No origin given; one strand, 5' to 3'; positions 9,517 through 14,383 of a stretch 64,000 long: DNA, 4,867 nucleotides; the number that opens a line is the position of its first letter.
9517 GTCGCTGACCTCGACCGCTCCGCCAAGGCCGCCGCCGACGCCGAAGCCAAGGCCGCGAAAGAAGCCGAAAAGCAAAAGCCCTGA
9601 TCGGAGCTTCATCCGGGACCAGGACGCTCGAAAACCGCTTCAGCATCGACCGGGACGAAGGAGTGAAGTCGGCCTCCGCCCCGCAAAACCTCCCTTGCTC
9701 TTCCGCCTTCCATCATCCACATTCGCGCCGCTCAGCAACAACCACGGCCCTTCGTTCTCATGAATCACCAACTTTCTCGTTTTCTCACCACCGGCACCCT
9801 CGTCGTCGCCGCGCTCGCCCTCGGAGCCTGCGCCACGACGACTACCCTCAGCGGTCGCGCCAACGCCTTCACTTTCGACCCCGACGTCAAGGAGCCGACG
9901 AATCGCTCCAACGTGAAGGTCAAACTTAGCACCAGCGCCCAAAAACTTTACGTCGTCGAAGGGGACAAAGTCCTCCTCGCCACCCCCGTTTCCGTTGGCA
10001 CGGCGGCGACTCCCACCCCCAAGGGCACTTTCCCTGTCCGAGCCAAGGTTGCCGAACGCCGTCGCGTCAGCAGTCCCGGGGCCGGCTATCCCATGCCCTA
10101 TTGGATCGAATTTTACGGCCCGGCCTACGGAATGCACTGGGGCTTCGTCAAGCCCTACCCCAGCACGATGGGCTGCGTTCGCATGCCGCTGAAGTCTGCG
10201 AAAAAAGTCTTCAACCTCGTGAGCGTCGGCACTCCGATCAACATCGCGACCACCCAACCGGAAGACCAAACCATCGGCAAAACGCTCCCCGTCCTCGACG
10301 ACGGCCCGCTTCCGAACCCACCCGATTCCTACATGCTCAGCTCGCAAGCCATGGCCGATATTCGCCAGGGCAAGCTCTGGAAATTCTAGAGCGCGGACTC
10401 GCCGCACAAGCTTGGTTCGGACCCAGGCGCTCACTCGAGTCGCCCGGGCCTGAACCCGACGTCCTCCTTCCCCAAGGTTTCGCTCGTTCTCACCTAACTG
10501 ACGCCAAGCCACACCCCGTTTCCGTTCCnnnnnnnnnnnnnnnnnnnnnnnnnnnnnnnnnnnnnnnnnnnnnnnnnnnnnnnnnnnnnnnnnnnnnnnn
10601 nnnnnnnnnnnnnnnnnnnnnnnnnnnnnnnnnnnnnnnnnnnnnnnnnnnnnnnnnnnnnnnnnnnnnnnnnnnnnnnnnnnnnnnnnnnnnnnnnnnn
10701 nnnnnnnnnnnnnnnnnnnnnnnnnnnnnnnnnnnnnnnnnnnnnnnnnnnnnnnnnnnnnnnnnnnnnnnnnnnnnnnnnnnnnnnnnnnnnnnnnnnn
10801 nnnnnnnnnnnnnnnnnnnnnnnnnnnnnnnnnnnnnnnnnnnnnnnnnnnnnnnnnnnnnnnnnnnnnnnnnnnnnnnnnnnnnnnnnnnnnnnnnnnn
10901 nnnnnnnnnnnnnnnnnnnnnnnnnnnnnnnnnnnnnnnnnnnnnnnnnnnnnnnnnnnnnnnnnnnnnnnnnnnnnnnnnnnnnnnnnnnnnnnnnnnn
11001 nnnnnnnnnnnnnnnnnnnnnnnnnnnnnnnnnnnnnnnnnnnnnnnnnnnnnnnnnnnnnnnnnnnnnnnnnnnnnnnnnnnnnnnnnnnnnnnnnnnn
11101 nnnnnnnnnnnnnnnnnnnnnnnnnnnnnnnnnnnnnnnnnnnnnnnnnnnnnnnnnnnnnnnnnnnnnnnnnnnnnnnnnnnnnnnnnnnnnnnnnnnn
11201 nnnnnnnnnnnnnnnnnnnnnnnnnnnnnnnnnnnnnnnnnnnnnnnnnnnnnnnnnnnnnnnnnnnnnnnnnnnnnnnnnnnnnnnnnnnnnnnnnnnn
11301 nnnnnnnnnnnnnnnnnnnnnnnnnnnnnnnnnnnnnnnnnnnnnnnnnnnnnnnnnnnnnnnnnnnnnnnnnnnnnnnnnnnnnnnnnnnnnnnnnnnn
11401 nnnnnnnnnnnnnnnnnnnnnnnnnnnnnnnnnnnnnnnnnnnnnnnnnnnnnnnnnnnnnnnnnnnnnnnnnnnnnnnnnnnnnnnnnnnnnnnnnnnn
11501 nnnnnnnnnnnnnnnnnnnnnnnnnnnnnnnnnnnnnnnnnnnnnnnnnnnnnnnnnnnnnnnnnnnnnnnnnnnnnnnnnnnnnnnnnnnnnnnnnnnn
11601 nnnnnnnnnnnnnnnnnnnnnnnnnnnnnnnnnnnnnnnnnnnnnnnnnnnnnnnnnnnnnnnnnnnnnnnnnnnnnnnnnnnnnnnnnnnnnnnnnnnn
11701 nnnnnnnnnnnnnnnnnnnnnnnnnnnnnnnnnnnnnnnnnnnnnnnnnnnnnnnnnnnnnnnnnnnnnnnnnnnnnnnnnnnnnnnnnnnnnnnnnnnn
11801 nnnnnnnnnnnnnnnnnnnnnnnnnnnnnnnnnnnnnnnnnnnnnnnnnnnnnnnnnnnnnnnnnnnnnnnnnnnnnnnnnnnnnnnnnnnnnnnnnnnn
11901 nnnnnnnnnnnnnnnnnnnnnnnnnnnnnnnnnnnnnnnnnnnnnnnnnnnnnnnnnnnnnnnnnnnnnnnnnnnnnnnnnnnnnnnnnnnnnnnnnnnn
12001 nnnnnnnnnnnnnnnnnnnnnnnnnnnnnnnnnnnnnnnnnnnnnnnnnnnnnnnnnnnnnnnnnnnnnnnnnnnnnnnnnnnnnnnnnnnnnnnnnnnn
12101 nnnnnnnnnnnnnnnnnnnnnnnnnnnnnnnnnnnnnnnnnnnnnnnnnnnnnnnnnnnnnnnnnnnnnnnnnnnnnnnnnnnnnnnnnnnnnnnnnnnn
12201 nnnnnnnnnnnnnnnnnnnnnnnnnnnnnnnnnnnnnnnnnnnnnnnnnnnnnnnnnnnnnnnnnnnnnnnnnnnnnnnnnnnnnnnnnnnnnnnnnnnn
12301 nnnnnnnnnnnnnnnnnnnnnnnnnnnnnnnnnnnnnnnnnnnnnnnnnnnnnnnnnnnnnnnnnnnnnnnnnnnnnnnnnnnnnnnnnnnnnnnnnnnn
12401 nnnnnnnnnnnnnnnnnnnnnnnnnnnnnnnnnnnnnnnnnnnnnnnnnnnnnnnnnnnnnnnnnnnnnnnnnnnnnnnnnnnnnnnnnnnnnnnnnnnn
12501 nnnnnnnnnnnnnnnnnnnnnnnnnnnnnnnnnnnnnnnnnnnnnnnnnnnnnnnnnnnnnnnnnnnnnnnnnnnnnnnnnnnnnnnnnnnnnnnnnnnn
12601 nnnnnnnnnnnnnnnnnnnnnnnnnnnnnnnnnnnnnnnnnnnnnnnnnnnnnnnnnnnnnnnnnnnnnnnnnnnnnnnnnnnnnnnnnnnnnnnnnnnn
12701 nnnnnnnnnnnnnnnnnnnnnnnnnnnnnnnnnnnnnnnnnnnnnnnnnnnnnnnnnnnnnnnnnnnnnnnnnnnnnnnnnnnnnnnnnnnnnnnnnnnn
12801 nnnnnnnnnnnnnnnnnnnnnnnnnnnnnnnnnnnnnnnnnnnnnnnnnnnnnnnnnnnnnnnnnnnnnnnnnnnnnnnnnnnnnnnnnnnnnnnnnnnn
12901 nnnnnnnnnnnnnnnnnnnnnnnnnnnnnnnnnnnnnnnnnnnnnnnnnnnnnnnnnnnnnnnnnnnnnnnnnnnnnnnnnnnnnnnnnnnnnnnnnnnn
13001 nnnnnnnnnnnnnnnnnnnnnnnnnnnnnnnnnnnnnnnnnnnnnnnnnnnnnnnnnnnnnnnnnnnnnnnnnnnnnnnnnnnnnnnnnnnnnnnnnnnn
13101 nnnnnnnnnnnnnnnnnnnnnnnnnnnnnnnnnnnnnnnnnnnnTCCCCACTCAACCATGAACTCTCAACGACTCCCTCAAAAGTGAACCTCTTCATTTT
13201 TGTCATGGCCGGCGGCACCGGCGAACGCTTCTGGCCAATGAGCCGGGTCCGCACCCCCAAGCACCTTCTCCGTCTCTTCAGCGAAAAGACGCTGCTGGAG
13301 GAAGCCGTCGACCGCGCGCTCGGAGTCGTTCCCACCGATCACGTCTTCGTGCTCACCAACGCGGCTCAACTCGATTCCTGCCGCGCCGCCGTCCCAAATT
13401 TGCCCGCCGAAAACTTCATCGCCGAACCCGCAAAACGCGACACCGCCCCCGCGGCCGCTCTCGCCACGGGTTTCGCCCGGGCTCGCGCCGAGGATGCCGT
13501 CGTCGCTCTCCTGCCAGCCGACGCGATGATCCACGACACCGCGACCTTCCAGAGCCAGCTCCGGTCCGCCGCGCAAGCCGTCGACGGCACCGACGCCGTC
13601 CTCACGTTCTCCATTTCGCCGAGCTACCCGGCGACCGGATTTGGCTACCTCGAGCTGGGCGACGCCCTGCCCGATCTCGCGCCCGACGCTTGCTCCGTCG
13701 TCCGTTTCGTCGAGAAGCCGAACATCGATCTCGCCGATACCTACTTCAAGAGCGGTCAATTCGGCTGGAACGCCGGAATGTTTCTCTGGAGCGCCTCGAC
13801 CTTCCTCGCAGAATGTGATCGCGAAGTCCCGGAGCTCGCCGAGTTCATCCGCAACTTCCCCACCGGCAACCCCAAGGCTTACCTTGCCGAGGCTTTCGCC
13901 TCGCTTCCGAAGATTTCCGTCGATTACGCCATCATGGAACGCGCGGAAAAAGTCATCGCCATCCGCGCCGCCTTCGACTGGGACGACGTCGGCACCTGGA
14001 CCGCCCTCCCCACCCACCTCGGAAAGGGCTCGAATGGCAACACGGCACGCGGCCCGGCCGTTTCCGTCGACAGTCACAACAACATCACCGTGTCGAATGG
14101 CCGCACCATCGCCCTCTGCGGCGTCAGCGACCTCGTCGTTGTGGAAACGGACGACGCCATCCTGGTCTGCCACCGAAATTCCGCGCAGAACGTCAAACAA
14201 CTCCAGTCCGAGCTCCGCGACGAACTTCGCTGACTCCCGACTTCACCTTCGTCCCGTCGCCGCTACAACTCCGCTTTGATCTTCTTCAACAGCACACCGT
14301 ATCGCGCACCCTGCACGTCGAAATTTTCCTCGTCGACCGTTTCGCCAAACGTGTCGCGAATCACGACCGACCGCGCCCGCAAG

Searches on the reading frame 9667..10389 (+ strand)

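Call 61: search_protein_families(library=pfam, proteins=[window:9667-10389:+], max_evalue=0.0001)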
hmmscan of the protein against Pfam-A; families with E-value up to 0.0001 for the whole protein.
window:9667-10389:+ (240 aa): 1 family
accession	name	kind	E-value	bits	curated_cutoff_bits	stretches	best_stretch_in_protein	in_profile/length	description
PF03734.19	YkuD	-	7.4e-18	66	23.4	1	86-193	5-146/146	L,D-transpeptidase catalytic domain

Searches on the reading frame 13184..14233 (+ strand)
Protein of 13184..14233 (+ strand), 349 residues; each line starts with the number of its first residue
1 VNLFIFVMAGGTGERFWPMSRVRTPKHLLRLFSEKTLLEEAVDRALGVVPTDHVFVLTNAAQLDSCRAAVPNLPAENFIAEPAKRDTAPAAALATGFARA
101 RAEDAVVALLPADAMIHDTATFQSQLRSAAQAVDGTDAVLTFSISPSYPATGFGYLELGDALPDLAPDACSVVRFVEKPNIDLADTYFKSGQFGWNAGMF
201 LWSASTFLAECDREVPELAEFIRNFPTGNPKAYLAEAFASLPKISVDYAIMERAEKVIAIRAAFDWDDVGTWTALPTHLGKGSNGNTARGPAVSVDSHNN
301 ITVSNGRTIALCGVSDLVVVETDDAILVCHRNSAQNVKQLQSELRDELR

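Call 34: search_protein_families(library=pfam, proteins=[window:13184-14233:+])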
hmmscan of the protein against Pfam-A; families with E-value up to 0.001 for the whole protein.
window:13184-14233:+ (349 aa): 3 families
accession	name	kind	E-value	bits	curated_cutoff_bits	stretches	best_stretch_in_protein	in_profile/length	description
PF00483.29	NTP_transferase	-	1.5e-31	110.3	21.2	1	7-275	4-235/245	Nucleotidyl transferase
PF22640.1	ManC_GMP_beta-helix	-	3.2e-17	62.6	27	1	292-343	3-54/55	MannoseP isomerase/GMP-like beta-helix domain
PF12804.13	NTP_transf_3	-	7.4e-11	42.9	27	1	6-140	2-121/160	MobA-like NTP transferase domain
